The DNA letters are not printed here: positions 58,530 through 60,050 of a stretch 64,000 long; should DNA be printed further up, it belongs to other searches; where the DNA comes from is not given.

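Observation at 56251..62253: Tandem PBP1A paralogs bracketing a GH18 hydrolase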

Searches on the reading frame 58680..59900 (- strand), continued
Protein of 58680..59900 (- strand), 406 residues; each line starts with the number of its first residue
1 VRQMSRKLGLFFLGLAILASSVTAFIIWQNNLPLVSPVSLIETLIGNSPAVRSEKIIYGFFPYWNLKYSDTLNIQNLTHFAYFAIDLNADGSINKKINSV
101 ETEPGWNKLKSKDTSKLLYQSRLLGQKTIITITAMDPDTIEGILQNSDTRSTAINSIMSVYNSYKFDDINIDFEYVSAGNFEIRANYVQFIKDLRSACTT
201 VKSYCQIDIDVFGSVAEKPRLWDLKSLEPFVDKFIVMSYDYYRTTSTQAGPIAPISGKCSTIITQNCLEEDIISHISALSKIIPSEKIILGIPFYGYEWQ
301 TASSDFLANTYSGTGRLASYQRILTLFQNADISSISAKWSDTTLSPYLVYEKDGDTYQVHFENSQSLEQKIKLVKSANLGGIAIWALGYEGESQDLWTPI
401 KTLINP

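Call 11: find_homologous_proteins(query=window:58680-59900:-, max_evalue=0.00001)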
Query window:58680-59900:- (406 aa): 1372 proteins with E <= 0.00001 among 4262 candidates; the best 120 are listed.
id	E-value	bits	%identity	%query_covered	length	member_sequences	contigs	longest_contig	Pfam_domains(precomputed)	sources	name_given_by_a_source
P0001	3.9e-266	900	100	99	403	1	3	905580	PF00704.35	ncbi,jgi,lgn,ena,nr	ncbi:MAG TPA: glycosyl hydrolase family 18 protein [Candidatus Woesebacteria bacterium]|nr:glycosyl 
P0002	2.9e-212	723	77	98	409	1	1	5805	PF00704.35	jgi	jgi:spore germination protein YaaH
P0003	9.9e-207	705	76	99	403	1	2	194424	PF00704.35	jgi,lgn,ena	jgi:spore germination protein YaaH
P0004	1.1e-205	701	76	99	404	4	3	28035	PF00704.35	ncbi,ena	-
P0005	1.8e-202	691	75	99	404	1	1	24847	PF00704.35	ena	-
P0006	1.5e-201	688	74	99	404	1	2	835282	PF00704.35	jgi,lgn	jgi:spore germination protein YaaH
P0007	6.1e-201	686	73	99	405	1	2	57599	PF00704.35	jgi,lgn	-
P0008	1.8e-200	684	73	99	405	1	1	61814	PF00704.35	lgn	-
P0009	9.0e-200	682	73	99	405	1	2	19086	PF00704.35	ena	-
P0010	9.1e-200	682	72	99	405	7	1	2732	PF00704.35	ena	-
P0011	7.5e-199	679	73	99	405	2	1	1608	PF00704.35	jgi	-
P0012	7.5e-198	675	70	99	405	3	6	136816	PF00704.35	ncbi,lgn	-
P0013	1.1e-197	675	71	99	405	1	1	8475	PF00704.35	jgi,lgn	jgi:spore germination protein YaaH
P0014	3.1e-197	673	71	99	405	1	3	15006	PF00704.35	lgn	-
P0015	1.0e-196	672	71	99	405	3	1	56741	PF00704.35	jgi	jgi:spore germination protein YaaH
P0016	2.8e-196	670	71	99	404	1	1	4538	PF00704.35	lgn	-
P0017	6.9e-196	669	71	99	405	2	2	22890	PF00704.35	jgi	-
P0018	1.4e-195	668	72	99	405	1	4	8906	PF00704.35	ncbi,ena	-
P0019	3.3e-194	663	70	99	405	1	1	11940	PF00704.35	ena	-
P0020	4.4e-194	663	69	99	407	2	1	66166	PF00704.35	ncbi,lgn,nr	ncbi:MAG TPA: glycoside hydrolase family 18 protein [Spirochaetia bacterium]|nr:glycoside hydrolase 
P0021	2.1e-193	661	69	99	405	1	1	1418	PF00704.35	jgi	-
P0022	3.7e-193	660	69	99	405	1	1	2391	PF00704.35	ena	-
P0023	7.7e-193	659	70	99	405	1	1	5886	PF00704.35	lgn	-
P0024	2.0e-192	658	69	99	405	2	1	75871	PF00704.35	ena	-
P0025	4.9e-192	656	68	99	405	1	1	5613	PF00704.35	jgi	jgi:spore germination protein YaaH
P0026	7.9e-192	656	69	99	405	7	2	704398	PF00704.35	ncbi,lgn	ncbi:MAG: glycosyl hydrolase family 18 protein [Microgenomates group bacterium]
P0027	1.1e-191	655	68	99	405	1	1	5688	PF00704.35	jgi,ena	-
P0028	2.4e-191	654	70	99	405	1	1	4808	PF00704.35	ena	-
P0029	2.7e-191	654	70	99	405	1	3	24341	PF00704.35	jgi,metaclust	metaclust:\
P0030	4.0e-191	653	68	99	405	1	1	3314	PF00704.35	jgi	jgi:spore germination protein YaaH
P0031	4.6e-191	653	69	99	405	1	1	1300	PF00704.35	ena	-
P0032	1.1e-190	652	68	99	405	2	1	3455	PF00704.35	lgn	-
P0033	1.2e-190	652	70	99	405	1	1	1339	PF00704.35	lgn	-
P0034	2.6e-190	651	69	99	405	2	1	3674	PF00704.35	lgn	-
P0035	3.2e-190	650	68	99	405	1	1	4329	PF00704.35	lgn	-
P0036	5.1e-190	650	68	99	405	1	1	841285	PF00704.35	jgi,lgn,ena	-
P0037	5.3e-190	650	69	99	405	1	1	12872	PF00704.35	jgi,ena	-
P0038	5.6e-190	650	68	99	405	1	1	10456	PF00704.35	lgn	-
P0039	5.7e-190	649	68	99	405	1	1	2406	PF00704.35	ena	-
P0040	5.9e-190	649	69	99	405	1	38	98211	PF00704.35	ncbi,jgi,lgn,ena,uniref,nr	ncbi:TPA: hypothetical protein DCP77_00050 [Candidatus Collierbacteria bacterium]|uniref:Glycoside h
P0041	6.3e-190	649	68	99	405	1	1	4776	PF00704.35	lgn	-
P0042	8.1e-190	649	68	99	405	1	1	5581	PF00704.35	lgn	-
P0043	1.0e-189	649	69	99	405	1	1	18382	PF00704.35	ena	-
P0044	1.0e-189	649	69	99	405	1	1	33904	PF00704.35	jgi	jgi:spore germination protein YaaH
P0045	1.7e-189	648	69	99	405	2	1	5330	PF00704.35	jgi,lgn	-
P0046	2.7e-189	647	68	99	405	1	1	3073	PF00704.35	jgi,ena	-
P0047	5.2e-189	646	68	99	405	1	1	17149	PF00704.35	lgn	-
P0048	5.4e-189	646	67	99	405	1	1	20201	PF00704.35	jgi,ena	-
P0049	1.1e-188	645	68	99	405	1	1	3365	PF00704.35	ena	-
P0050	3.4e-188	644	69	99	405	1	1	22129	PF00704.35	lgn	-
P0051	5.0e-188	643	67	99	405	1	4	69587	PF00704.35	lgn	-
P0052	1.1e-187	642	67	99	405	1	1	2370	PF00704.35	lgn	-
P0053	2.5e-187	641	68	99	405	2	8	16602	PF00704.35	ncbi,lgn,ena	-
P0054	1.2e-186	639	69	95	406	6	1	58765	PF00704.35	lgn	-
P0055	1.7e-186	638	67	99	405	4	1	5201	PF00704.35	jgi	-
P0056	4.6e-186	637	69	95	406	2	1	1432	PF00704.35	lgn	-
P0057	9.6e-186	636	67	99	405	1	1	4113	PF00704.35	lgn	-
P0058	1.0e-185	636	68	99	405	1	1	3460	PF00704.35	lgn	-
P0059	4.6e-185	633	67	99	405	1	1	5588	PF00704.35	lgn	-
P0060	4.4e-182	624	65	99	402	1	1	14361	PF00704.35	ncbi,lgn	-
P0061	1.6e-175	602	65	99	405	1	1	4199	PF00704.35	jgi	-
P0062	3.6e-172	591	64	99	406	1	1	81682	PF00704.35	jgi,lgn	-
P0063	4.2e-172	591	64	99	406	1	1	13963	PF00704.35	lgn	-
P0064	3.2e-171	588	62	99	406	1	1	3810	PF00704.35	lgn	-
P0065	3.5e-171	588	63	99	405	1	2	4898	PF00704.35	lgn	-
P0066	4.0e-171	587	63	99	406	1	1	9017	PF00704.35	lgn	-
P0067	1.8e-170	585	63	99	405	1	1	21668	PF00704.35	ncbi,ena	-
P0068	2.6e-170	585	62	99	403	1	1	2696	PF00704.35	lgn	-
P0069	8.3e-169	580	63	99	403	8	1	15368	PF00704.35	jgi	-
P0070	1.5e-168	579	63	100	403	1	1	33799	PF00704.35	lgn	-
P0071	1.6e-167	576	63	99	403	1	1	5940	PF00704.35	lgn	-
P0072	6.1e-167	574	61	99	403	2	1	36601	PF00704.35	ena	-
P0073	6.6e-167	574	61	99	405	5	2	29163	PF00704.35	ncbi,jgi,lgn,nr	ncbi:MAG: glycosyl hydrolase-like protein [uncultured bacterium]|nr:MAG: glycosyl hydrolase-like pro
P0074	8.6e-166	570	61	99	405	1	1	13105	PF00704.35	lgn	-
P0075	1.5e-165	569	60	99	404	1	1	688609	PF00704.35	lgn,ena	-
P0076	5.4e-165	567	61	99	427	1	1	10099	PF00704.35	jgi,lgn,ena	-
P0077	5.9e-165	567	60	99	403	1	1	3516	PF00704.35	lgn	-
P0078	1.3e-163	563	62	95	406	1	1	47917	PF00704.35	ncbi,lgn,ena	-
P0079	1.4e-163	563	60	99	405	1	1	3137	PF00704.35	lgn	-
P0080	1.6e-163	562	59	99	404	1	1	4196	PF00704.35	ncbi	-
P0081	5.7e-163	561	61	97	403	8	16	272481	PF00704.35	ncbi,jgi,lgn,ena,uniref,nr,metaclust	ncbi:MAG: hypothetical protein UX08_C0004G0057 [Candidatus Collierbacteria bacterium GW2011_GWB1_45_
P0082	6.2e-163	560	60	99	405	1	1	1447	PF00704.35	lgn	-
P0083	3.7e-161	555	60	99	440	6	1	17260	PF00704.35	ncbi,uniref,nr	ncbi:hypothetical protein COT86_00970 [Candidatus Collierbacteria bacterium CG10_big_fil_rev_8_21_14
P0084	1.5e-160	553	61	99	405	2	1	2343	PF00704.35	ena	-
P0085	2.2e-160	552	60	99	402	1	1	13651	PF00704.35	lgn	-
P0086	6.1e-159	547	60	99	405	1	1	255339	PF00704.35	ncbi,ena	-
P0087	2.5e-158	545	60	94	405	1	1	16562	PF00704.35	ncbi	-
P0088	4.8e-158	544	57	99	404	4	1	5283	PF00704.35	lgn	-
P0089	5.6e-158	544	58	99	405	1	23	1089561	PF00704.35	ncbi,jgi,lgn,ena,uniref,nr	ncbi:hypothetical protein A3K29_00505 [Candidatus Collierbacteria bacterium RIFOXYB2_FULL_46_14]|uni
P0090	1.3e-157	543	58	99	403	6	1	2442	PF00704.35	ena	-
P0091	4.1e-157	541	58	99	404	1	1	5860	PF00704.35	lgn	-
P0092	1.5e-155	536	61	94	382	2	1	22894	PF00704.35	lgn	-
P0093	1.5e-152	526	62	90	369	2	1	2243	PF00704.35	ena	-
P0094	1.8e-152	526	58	97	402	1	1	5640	PF00704.35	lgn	-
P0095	3.2e-152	525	58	98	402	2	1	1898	PF00704.35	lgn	-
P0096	6.3e-152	524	59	97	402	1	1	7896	PF00704.35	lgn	-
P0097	6.7e-152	524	59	96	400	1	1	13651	PF00704.35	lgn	-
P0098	1.7e-151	523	57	100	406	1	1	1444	PF00704.35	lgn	-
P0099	2.3e-151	522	56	98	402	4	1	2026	PF00704.35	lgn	-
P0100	2.7e-151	522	59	93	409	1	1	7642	PF00704.35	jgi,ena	-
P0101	3.8e-151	522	57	98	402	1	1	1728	PF00704.35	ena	-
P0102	4.0e-151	522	60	91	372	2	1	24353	PF00704.35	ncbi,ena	-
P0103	4.6e-151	521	58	97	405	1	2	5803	PF00704.35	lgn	-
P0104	5.8e-151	521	64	89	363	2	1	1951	PF00704.35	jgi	-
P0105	4.8e-149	515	56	99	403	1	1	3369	PF00704.35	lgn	-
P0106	1.4e-148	513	71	78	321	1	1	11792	PF00704.35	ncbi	ncbi:MAG: hypothetical protein UV28_C0014G0017, partial [Candidatus Collierbacteria bacterium GW2011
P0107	1.6e-148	513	55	99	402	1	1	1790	PF00704.35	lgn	-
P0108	2.0e-148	513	56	96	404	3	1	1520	PF00704.35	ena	-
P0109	2.5e-147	509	54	99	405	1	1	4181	PF00704.35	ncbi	-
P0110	2.9e-147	509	56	99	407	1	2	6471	PF00704.35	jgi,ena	-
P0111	3.8e-147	509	55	99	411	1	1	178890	PF00704.35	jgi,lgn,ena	-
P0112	2.9e-146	506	55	96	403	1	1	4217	PF00704.35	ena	-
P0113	3.3e-146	505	55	98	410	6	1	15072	PF00704.35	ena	-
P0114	8.6e-146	504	55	98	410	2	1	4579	PF00704.35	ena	-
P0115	2.3e-145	503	56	99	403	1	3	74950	PF00704.35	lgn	-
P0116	4.8e-145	502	58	96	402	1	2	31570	PF00704.35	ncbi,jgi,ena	-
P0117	6.7e-144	498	57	96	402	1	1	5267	PF00704.35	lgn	-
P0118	1.0e-142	494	55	99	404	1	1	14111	PF00704.35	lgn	-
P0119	4.3e-142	492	55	98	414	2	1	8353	PF00704.35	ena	-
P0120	4.4e-142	492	55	94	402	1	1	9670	PF00704.35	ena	-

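Call 12: find_encoding_contigs(protein=window:58680-59900:-, flank=10000, max_places=6)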
Protein window:58680-59900:- (406 aa): no gene with exactly this product is on record in the collection.

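Call 14: find_related_loci(query=A1, collection=genome_contigs, flank=8000)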
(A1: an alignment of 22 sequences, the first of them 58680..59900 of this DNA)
Query A1 (406 aa) in genome_contigs; peptide patterns used: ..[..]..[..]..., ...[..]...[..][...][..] (x = any residue, [..] = any of these).
599 stretches matched a pattern (row limit reached: there are more); 570 encode a relative of the query (tblastn E <= 1e-3); the best 80 are kept; 80 distinct loci.
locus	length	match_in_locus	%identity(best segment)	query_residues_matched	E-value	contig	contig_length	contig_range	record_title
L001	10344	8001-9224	73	1-406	0e+0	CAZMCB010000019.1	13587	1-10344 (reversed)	MAG TPA_asm: uncultured Pseudomonadales bacterium isolate SRP263991_co7_276 genome assembly, contig: NODE_8528_length_13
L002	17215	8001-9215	70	4-406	0e+0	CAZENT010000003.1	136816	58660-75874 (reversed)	MAG TPA_asm: uncultured Pseudomonadales bacterium isolate SRP263991_co1_8 genome assembly, contig: NODE_58_length_136816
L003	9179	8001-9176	76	2-391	0e+0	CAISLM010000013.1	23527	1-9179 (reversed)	Candidatus Collierbacteria bacterium isolate AM-lipid-02-D9_bin-0599 genome assembly, contig: bin-0599:13/98, whole geno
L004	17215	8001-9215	69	4-406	0e+0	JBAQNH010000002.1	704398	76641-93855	MAG: Microgenomates group bacterium isolate MFD12002_ilm_asm_bin66 k127_42490, whole genome shotgun sequence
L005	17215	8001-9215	69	4-406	0e+0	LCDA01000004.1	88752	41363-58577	MAG: Candidatus Collierbacteria bacterium GW2011_GWA2_42_17 UV06_C0004, whole genome shotgun sequence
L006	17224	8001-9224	67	1-406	0e+0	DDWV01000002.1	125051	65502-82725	MAG TPA_asm: Candidatus Collierbacteria bacterium UBA2277 UBA2277_contig_4963, whole genome shotgun sequence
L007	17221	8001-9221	69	1-403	0e+0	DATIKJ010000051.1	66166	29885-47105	MAG TPA_asm: Spirochaetia bacterium isolate SMAG_U15715 k141_72439, whole genome shotgun sequence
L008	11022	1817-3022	62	2-403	5e-174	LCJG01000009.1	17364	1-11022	MAG: Candidatus Collierbacteria bacterium GW2011_GWB1_44_6 UW68_C0009, whole genome shotgun sequence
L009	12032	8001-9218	60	3-406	2e-170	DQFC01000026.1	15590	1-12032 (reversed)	MAG TPA_asm: Candidatus Collierbacteria bacterium isolate UBA12020 contig_13, whole genome shotgun sequence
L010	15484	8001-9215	69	4-406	0e+0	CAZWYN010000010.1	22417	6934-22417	MAG TPA_asm: uncultured Pseudomonadales bacterium isolate SRP011637_co1_56 genome assembly, contig: NODE_617_length_2241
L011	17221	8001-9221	59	2-406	7e-169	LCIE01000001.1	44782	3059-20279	MAG: Candidatus Collierbacteria bacterium GW2011_GWC2_44_18 UW41_C0001, whole genome shotgun sequence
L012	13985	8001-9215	60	4-406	2e-168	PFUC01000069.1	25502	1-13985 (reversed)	MAG: Candidatus Collierbacteria bacterium CG_4_9_14_3_um_filter_43_16 CG_4_9_14_3_um_filter_150_scaffold_3144_c, whole g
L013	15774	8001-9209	59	1-403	2e-168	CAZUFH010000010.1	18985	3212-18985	MAG TPA_asm: uncultured Pseudomonadales bacterium isolate SRP050083_co2_371 genome assembly, contig: NODE_1981_length_18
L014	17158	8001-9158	62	22-406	5e-168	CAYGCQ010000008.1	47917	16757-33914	MAG TPA_asm: uncultured Pseudomonadales bacterium isolate ERP113451_co1_16 genome assembly, contig: NODE_608_length_4791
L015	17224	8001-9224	61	1-406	2e-167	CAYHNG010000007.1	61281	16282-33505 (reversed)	MAG TPA_asm: uncultured Pseudomonadales bacterium isolate ERP119705_co13_615 genome assembly, contig: NODE_571_length_61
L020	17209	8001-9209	50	4-400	7e-136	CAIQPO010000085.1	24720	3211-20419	Candidatus Collierbacteria bacterium isolate LaPlata_bin-3582 genome assembly, contig: bin-3582:85/97, whole genome shot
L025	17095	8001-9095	42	47-401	6e-98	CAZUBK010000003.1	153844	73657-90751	MAG TPA_asm: uncultured Pseudomonadales bacterium isolate binchicken_co227_1206 genome assembly, contig: NODE_199_length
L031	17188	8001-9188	35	6-406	4e-80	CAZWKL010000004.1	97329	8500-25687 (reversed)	MAG TPA_asm: uncultured Pseudomonadales bacterium isolate binchicken_co173_42 genome assembly, contig: NODE_663_length_9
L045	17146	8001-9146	35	10-397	9e-76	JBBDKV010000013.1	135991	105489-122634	MAG: Patescibacteria group bacterium isolate LejiaA_43_11 Lejia_A_210_length_135991_cov_7, whole genome shotgun sequence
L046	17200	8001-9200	35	1-401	2e-75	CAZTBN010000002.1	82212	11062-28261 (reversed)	MAG TPA_asm: uncultured Pseudomonadales bacterium isolate SRP192927_co3_110 genome assembly, contig: NODE_438_length_822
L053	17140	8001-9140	35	28-400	3e-74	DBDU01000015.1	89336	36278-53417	MAG TPA_asm: Patescibacteria group bacterium UBA924 UBA924_contig_879, whole genome shotgun sequence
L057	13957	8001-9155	35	3-403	5e-71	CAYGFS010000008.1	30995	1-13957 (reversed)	MAG TPA_asm: uncultured Pseudomonadales bacterium isolate ERP113451_co1_9 genome assembly, contig: NODE_1628_length_3099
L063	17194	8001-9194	33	1-401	4e-68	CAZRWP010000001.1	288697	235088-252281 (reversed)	MAG TPA_asm: uncultured Pseudomonadales bacterium isolate SRP144015_co1_84 genome assembly, contig: NODE_17_length_28869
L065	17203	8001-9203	34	6-397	3e-67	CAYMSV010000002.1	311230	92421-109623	MAG TPA_asm: uncultured Pseudomonadales bacterium isolate SRP241326_co1_55 genome assembly, contig: NODE_22_length_31123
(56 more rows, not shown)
